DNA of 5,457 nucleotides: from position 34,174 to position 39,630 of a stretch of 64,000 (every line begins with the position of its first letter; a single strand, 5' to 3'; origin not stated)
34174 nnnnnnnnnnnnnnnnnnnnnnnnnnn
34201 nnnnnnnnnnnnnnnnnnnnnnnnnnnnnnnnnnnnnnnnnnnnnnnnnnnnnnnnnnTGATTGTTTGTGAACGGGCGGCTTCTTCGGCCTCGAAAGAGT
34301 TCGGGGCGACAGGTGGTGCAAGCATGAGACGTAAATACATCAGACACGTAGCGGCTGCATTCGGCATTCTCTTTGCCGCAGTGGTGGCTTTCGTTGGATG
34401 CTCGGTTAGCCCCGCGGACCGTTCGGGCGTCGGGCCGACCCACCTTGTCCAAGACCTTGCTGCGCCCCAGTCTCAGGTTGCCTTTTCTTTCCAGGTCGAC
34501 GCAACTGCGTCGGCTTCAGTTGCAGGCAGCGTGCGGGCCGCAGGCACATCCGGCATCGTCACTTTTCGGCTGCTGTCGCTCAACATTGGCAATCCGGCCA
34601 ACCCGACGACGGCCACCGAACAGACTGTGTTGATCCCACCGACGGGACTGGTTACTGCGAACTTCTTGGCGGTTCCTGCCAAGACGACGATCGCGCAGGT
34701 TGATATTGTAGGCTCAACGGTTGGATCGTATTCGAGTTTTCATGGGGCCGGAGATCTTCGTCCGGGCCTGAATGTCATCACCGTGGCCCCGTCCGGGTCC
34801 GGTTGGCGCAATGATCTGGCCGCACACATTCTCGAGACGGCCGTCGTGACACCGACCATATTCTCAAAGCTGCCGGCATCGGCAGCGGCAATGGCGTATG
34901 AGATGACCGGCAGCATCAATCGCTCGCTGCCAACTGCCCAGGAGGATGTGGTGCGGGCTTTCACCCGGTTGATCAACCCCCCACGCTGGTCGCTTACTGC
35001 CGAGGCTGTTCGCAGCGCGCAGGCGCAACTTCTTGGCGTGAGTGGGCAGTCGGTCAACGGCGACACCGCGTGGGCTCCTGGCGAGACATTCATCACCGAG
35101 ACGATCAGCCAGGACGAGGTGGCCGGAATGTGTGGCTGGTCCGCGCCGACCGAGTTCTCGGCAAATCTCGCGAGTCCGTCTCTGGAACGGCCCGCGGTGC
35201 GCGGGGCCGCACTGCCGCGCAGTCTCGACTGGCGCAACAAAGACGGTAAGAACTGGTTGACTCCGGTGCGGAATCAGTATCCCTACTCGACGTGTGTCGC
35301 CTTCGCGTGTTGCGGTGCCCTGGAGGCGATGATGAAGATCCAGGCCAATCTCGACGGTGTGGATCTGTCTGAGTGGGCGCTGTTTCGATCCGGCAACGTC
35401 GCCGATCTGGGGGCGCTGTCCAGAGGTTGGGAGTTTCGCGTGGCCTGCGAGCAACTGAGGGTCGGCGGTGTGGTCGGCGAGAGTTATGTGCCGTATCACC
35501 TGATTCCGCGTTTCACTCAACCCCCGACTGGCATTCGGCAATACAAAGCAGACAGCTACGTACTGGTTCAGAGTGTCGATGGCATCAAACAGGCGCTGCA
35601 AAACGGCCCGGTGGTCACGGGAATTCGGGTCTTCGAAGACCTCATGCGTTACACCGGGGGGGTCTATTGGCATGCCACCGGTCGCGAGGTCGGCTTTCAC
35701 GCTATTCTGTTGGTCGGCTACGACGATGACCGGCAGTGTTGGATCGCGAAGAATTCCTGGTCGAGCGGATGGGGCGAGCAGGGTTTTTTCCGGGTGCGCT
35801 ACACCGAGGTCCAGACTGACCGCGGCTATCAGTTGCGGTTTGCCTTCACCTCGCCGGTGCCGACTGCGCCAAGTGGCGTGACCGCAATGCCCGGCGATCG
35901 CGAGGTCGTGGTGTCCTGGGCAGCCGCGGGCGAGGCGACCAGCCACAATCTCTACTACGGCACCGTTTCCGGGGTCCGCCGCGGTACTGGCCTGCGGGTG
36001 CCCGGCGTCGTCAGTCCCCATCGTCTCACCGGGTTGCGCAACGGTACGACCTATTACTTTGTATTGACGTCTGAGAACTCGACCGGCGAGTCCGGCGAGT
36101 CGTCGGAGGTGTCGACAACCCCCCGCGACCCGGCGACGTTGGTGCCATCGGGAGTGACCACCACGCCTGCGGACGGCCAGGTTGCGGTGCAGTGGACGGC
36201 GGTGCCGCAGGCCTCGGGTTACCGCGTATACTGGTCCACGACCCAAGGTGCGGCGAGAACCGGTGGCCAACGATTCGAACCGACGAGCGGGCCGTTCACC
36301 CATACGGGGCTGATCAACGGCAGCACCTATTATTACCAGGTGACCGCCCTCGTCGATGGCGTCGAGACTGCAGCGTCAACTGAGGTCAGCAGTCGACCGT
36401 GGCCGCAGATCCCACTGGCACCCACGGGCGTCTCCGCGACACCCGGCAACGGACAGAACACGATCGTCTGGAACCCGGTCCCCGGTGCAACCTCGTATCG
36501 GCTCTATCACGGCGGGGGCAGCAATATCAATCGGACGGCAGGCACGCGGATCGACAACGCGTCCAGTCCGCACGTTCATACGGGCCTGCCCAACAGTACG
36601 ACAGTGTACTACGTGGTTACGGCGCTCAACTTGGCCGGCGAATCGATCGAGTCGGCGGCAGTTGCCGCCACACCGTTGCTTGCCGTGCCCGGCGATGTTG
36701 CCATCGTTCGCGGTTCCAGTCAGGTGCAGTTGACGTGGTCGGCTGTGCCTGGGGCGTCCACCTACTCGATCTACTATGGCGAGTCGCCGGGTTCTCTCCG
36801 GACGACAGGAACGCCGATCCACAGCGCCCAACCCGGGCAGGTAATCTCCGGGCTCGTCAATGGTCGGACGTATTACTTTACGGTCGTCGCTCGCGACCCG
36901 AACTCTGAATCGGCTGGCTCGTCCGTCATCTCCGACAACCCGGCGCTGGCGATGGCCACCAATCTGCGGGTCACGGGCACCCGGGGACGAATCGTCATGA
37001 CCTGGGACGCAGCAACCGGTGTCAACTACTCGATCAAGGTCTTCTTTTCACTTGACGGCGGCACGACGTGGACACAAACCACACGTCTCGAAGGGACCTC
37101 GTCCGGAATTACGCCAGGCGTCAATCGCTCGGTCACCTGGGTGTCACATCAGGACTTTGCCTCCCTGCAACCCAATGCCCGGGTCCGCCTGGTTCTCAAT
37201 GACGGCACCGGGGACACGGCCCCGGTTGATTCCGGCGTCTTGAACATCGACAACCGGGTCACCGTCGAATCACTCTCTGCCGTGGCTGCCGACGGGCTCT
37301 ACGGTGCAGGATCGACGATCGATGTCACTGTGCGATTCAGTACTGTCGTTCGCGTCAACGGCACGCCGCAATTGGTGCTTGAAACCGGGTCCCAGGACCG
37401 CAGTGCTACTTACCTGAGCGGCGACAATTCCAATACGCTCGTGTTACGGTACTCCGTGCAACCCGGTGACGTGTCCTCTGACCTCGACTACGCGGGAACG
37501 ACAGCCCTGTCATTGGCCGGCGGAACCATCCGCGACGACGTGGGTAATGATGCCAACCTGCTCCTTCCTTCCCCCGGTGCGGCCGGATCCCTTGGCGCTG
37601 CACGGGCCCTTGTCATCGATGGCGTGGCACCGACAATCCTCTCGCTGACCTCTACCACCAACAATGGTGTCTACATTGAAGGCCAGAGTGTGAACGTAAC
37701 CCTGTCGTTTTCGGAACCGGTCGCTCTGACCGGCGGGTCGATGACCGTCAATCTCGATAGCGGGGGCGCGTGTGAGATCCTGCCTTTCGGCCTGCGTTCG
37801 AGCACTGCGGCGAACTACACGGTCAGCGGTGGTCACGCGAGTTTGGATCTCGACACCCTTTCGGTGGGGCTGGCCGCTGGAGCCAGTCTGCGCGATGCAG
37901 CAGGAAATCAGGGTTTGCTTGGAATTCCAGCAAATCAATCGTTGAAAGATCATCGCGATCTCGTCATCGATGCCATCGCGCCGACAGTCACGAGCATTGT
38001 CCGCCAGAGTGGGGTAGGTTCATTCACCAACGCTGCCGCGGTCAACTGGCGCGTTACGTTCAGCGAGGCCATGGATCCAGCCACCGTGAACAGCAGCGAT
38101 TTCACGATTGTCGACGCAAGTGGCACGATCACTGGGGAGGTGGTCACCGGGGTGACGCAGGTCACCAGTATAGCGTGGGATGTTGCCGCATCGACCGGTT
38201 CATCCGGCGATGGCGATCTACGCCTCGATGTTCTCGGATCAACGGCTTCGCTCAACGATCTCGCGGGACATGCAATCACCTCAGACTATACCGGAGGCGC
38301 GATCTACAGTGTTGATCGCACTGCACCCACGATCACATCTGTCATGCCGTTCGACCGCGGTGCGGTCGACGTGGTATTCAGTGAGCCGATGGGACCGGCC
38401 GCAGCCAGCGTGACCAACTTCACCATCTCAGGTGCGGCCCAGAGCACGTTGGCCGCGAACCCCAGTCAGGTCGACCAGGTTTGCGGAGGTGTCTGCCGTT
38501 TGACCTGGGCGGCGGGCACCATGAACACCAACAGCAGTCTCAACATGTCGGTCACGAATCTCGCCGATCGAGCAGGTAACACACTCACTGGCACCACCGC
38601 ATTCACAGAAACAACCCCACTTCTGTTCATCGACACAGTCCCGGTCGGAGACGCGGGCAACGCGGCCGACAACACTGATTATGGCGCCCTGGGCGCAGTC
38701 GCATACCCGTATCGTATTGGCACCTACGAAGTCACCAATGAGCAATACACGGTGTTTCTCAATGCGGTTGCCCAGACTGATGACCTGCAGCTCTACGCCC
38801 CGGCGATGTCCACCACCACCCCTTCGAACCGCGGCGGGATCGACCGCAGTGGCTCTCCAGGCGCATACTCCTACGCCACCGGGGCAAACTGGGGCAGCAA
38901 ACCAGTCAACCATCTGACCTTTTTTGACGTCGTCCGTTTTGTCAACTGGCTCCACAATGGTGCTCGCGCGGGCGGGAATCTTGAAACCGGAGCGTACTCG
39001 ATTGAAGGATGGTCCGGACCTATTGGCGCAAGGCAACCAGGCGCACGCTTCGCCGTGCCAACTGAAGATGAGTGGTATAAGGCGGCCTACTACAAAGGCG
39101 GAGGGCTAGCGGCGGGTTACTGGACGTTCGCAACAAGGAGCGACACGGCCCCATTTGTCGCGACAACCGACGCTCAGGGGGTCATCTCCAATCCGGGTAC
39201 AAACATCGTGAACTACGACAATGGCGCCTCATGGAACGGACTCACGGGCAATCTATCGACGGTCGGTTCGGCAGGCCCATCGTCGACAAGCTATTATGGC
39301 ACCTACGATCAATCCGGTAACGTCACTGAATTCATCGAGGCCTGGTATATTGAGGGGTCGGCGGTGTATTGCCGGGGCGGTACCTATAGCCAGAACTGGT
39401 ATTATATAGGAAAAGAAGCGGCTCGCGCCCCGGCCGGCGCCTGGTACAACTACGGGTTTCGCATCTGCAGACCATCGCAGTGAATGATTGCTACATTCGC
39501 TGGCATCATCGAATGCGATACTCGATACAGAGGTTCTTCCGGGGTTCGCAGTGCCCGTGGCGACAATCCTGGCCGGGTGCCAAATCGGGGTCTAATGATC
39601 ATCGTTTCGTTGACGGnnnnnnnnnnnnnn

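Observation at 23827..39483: Three tandem, divergent paralogs of a ~1720-1735-residue lipoprotein combining a papain-like C1 peptidase, FN3 and Ig repeats, one BNR Asp-box and a C-terminal FGE/SUMF1-type domain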

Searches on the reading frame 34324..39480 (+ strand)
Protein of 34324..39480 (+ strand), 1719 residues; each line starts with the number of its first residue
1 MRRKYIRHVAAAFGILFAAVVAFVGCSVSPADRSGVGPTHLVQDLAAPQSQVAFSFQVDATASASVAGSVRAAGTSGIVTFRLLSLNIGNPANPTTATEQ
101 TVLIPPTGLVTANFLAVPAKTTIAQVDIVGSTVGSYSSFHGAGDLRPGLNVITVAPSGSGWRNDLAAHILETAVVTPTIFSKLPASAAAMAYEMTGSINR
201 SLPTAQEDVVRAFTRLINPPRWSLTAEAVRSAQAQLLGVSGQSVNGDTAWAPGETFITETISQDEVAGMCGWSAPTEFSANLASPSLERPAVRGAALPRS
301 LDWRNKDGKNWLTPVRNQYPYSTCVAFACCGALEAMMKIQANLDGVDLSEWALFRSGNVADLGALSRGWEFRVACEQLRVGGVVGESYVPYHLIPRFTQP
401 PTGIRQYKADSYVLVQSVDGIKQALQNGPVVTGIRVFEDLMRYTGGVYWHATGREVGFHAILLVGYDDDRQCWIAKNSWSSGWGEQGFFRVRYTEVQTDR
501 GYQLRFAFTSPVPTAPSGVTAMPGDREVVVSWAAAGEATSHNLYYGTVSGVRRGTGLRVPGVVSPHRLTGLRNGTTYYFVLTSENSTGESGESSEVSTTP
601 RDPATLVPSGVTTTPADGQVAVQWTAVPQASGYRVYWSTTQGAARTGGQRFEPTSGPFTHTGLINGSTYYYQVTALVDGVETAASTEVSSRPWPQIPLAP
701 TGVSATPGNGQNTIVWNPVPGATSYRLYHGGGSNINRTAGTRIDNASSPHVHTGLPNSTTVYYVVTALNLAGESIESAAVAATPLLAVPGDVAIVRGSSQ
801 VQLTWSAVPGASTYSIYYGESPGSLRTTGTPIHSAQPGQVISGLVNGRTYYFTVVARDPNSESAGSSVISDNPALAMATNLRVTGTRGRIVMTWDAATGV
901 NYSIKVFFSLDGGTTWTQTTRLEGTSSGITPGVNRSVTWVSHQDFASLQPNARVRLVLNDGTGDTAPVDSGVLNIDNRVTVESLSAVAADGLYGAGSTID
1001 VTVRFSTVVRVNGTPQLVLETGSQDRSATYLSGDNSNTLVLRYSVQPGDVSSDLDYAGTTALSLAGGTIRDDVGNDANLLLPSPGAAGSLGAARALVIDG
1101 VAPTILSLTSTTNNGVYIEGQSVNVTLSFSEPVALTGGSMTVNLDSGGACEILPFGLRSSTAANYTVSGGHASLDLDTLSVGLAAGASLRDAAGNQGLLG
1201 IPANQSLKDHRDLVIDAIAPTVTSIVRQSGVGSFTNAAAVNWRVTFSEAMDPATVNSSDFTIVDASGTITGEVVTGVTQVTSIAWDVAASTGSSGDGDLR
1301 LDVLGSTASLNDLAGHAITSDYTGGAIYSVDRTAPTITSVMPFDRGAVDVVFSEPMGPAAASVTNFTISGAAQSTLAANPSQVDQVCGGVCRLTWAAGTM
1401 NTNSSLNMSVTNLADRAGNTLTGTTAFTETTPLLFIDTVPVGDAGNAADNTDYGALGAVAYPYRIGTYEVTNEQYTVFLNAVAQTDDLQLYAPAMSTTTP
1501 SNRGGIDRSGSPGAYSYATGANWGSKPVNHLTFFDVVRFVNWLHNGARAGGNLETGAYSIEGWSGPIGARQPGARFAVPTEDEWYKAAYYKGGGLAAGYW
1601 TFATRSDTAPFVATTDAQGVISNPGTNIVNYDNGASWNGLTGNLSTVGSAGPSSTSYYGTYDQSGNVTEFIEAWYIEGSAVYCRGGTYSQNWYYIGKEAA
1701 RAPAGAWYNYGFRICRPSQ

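Call 6: search_protein_families(library=pfam, proteins=[window:34324-39480:+], max_evalue=0.01)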
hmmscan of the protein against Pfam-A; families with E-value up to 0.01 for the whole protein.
window:34324-39480:+ (1719 aa): 5 families
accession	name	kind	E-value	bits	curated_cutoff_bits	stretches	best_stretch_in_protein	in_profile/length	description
PF00112.29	Peptidase_C1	-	4.8e-28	99.2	20.7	1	297-494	1-205/220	Papain family cysteine protease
PF03781.23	FGE-sulfatase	-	6e-13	49.5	23.3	1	1459-1713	34-252/255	Sulfatase-modifying factor enzyme 1-like domain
PF00041.27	fn3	-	8.2e-13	48.8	25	2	515-598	2-83/84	Fibronectin type III domain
PF13205.12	Big_5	-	4.2e-05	24.7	23.6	1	1216-1272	1-57/105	Bacterial Ig-like domain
PF16656.11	Pur_ac_phosph_N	-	0.00069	20.6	30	0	525-592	12-84/93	Purple acid Phosphatase, N-terminal domain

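Call 7: search_protein_families(library=ncbifam, proteins=[window:34324-39480:+], max_evalue=0.01)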
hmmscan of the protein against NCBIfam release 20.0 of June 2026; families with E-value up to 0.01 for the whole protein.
window:34324-39480:+ (1719 aa): 0 families

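Call 13: find_homologous_proteins(query=window:34324-39480:+, max_evalue=0.00001)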
Query window:34324-39480:+ (1719 aa): 27 proteins with E <= 0.00001 among 8000 candidates.
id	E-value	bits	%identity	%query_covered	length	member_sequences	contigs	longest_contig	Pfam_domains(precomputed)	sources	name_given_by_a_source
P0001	0.0e+0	3844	100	100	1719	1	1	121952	PF00112.30,PF03781.23,PF00041.28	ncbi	-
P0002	0.0e+0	2112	57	100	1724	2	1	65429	PF00112.30,PF01108.24,PF13205.13,PF03781.23,PF21910.3,PF00041.28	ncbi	-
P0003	0.0e+0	1911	53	100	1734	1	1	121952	PF00112.30,PF03781.23,PF00041.28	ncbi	-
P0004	3.0e-224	766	40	54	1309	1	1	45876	PF00112.30,PF03781.23,PF17967.8,PF00041.28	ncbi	-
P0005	2.3e-189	650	36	53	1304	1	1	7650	PF00112.30,PF24489.2,PF00041.28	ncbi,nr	ncbi:MAG: hypothetical protein HQM08_29780 [Candidatus Riflebacteria bacterium]|nr:hypothetical prot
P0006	1.6e-161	558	31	23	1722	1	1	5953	PF01108.24,PF25832.1,PF24489.2,PF25833.1,PF21910.3,PF00041.28,PF16656.12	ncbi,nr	ncbi:MAG: hypothetical protein JOZ69_20550, partial [Myxococcales bacterium]|nr:hypothetical protein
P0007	3.6e-130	454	32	20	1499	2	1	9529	PF01108.24,PF24489.2,PF25833.1,PF00041.28,PF16656.12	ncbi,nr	ncbi:MAG TPA: hypothetical protein VKW04_00775, partial [Planctomycetota bacterium]|nr:hypothetical 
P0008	1.0e-66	244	30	38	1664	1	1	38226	PF16655.13,PF00112.30,PF23376.2,PF25077.2,PF16893.12,PF28407.1,PF00041.28,PF16656.12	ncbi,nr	ncbi:MAG: fibronectin type III domain-containing protein [Candidatus Riflebacteria bacterium]|nr:fib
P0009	2.7e-59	219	34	20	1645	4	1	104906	PF01108.24,PF25059.2,PF16396.13,PF13810.13,PF00041.28,PF16656.12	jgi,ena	-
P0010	3.0e-52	196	38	16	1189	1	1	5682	PF03382.21,PF00112.30,PF13205.13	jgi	jgi:surface protein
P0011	8.1e-39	151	34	24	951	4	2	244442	PF12891.14,PF01108.24,PF24489.2,PF25833.1,PF21910.3,PF00041.28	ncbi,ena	-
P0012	2.5e-38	150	54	8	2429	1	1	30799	PF07495.20,PF22352.3,PF03160.21,PF24421.2,PF22433.4,PF12245.15,PF16389.12,PF19077.7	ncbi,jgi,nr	ncbi:MAG TPA: Calx-beta domain-containing protein [Gemmataceae bacterium]|jgi:3-deoxy-D-arabino-hept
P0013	4.4e-33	132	28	20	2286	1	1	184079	PF25833.1,PF00041.28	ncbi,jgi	jgi:fibronectin type 3 domain-containing protein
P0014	5.1e-32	129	31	22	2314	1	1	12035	PF25833.1,PF21910.3,PF00041.28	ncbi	-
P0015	1.5e-31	127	34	24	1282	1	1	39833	PF07250.18,PF17957.8,PF09118.18,PF24489.2,PF25833.1,PF21910.3,PF00041.28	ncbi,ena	-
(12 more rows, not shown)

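Call 14: find_encoding_contigs(protein=P0001, flank=10000, max_places=3)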
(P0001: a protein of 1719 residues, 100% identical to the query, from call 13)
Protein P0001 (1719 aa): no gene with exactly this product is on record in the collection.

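Call 15: find_encoding_contigs(protein=P0002, flank=10000, max_places=3)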
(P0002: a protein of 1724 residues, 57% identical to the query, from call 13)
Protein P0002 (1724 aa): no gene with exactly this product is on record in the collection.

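Call 17: find_related_loci(query=A2, collection=genome_contigs, flank=10000)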
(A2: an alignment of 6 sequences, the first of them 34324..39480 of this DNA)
Query A2 (1719 aa) in genome_contigs; peptide patterns used: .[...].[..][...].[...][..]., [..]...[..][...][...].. (x = any residue, [..] = any of these).
599 stretches matched a pattern (row limit reached: there are more); 473 encode a relative of the query (tblastn E <= 1e-3); the best 80 are kept; 80 distinct loci.
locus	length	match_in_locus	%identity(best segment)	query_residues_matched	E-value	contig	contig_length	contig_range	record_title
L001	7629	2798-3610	40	220-505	1e-48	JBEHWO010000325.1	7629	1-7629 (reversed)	MAG: Vulcanimicrobiota bacterium isolate ER2 k141_733367_length_7629_cov_6.0000, whole genome shotgun sequence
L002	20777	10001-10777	38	233-511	6e-42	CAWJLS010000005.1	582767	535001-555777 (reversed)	MAG: uncultured Acidobacteriota bacterium isolate MFD05684.bin.3.171 genome assembly, contig: contig_24885, whole genome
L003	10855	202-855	38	290-502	4e-35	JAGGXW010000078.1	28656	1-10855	MAG: Thermoplasmata archaeon isolate AUK162 PB_MBMC_116_c_000000000050, whole genome shotgun sequence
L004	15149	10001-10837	34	250-529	3e-34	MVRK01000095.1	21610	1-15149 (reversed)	MAG: Methanosaeta sp. PtaU1.Bin060 A4E48_contig000095, whole genome shotgun sequence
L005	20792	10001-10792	34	249-519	8e-34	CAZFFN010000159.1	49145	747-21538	MAG TPA_asm: uncultured Thermoplasmatales archaeon isolate SRP067234_co1_26 genome assembly, contig: k99_880522, whole g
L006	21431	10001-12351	34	225-575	1e-33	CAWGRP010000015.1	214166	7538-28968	MAG: uncultured delta proteobacterium isolate MFD06435.bin.1.188 genome assembly, contig: contig_33635, whole genome sho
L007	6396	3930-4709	37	250-509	7e-33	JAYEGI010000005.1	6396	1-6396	MAG: Methanobacteriota archaeon isolate MAG250 MAG250_5, whole genome shotgun sequence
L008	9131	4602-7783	35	250-493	6e-33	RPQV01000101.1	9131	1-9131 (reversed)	MAG: Calditrichaeota bacterium isolate metabat2.451 metabat2.451_Contig_134235, whole genome shotgun sequence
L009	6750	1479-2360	34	227-503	1e-32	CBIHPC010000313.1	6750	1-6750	MAG TPA_asm: uncultured Niastella sp. isolate SRR18156214_maxbin2_6 genome assembly, contig: ERZ27336874.4950, whole gen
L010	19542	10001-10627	38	290-498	4e-32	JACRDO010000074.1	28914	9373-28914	MAG: Elusimicrobia bacterium isolate NC_groundwater_1674_Pr3_B-0.1um_65_18 SR-2_scaffold_141_1209883, whole genome shotg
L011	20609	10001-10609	38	295-493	6e-32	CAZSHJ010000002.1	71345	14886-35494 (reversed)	MAG TPA_asm: uncultured Thermoplasmatales archaeon isolate binchicken_co100_451 genome assembly, contig: NODE_476_length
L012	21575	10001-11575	29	286-784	2e-31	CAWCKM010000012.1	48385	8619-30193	MAG: Nitrospirota bacterium isolate MFD00709.bin.1.4 genome assembly, contig: contig_13271, whole genome shotgun sequenc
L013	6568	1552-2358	35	232-499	1e-31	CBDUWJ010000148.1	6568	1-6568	MAG TPA_asm: uncultured Anaerolineae bacterium isolate SRR22302363_binner13_Refined_38 genome assembly, contig: ERZ25749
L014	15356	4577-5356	35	250-510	3e-31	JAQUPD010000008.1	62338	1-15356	MAG: Candidatus Neomarinimicrobiota bacterium isolate STD1_216 NODE_925_length_62338_cov_8.422530_Sandtown_D1, whole gen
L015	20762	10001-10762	37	250-502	4e-31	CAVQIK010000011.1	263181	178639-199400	MAG: uncultured delta proteobacterium isolate MFD10007.bin.3.145 genome assembly, contig: contig_23377, whole genome sho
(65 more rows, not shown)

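Call 19: find_encoding_contigs(protein=P0004, flank=10000, max_places=3)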
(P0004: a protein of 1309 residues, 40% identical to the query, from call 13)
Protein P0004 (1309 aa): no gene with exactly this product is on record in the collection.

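Call 20: find_encoding_contigs(protein=P0028, flank=10000, max_places=3)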
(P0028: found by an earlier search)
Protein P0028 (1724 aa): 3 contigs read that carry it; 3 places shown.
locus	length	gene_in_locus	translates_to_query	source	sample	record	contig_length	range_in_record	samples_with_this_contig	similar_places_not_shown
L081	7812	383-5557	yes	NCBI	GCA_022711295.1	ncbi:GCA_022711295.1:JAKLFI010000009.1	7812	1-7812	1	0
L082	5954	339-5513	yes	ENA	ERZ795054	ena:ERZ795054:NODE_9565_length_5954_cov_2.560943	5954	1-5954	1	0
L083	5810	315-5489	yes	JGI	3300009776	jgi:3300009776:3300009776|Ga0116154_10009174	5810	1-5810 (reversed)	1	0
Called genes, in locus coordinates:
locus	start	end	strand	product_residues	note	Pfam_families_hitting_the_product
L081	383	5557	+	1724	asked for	PF13205:Big_5 (faint), PF00112:Peptidase_C1, PF00041:fn3, PF01108:Tissue_fac (faint), PF00041:fn3, PF03781:FGE-sulfatase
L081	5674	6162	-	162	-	PF01554:MatE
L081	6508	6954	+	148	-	-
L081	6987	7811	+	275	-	?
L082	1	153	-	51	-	?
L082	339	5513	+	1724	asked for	PF13205:Big_5 (faint), PF00112:Peptidase_C1, PF00041:fn3, PF01108:Tissue_fac (faint), PF00041:fn3, PF03781:FGE-sulfatase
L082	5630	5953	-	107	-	?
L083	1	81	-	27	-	?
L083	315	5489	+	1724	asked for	PF13205:Big_5 (faint), PF00112:Peptidase_C1, PF00041:fn3, PF01108:Tissue_fac (faint), PF00041:fn3, PF03781:FGE-sulfatase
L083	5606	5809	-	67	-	?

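Call 75: find_encoding_contigs(protein=P0005, flank=10000, max_places=3)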
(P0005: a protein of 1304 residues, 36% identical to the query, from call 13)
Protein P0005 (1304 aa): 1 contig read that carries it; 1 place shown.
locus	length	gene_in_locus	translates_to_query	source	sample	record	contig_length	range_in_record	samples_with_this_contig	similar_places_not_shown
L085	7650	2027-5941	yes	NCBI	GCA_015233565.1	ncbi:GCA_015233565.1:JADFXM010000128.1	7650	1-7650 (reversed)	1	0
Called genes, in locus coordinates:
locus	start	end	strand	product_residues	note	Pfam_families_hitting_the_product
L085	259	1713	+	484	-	PF11551:Omp28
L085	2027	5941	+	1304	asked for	PF00041:fn3 (faint), PF00112:Peptidase_C1, PF24489:Ig_J_second (faint)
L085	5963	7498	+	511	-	PF03781:FGE-sulfatase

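Call 76: find_encoding_contigs(protein=P0003, flank=10000, max_places=3)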
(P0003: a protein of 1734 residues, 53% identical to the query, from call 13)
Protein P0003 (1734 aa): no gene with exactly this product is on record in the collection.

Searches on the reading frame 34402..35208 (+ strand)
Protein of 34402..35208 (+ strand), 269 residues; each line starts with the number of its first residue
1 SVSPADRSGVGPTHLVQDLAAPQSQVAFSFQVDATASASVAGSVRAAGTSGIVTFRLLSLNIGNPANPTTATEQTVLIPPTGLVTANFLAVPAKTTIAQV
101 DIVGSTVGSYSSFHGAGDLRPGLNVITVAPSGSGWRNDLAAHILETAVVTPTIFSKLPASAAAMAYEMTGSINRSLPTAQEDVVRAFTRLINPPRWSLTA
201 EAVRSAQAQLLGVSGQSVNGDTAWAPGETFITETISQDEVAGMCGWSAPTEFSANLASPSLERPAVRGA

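Call 59: search_protein_families(library=pfam, proteins=[window:34402-35208:+], max_evalue=1)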
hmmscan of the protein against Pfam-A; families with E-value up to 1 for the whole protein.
window:34402-35208:+ (269 aa): 0 families

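Call 64: find_related_loci(query=A6, collection=metagenome_contigs, flank=10000)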
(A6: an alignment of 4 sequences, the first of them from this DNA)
Query A6 (251 aa) in metagenome_contigs; peptide patterns used: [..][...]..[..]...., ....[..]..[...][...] (x = any residue, [..] = any of these).
334 stretches matched a pattern; 1 encode a relative of the query (tblastn E <= 1e-3); 1 distinct loci.
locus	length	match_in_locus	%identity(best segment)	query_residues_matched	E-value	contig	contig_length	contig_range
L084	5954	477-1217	66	6-250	1e-105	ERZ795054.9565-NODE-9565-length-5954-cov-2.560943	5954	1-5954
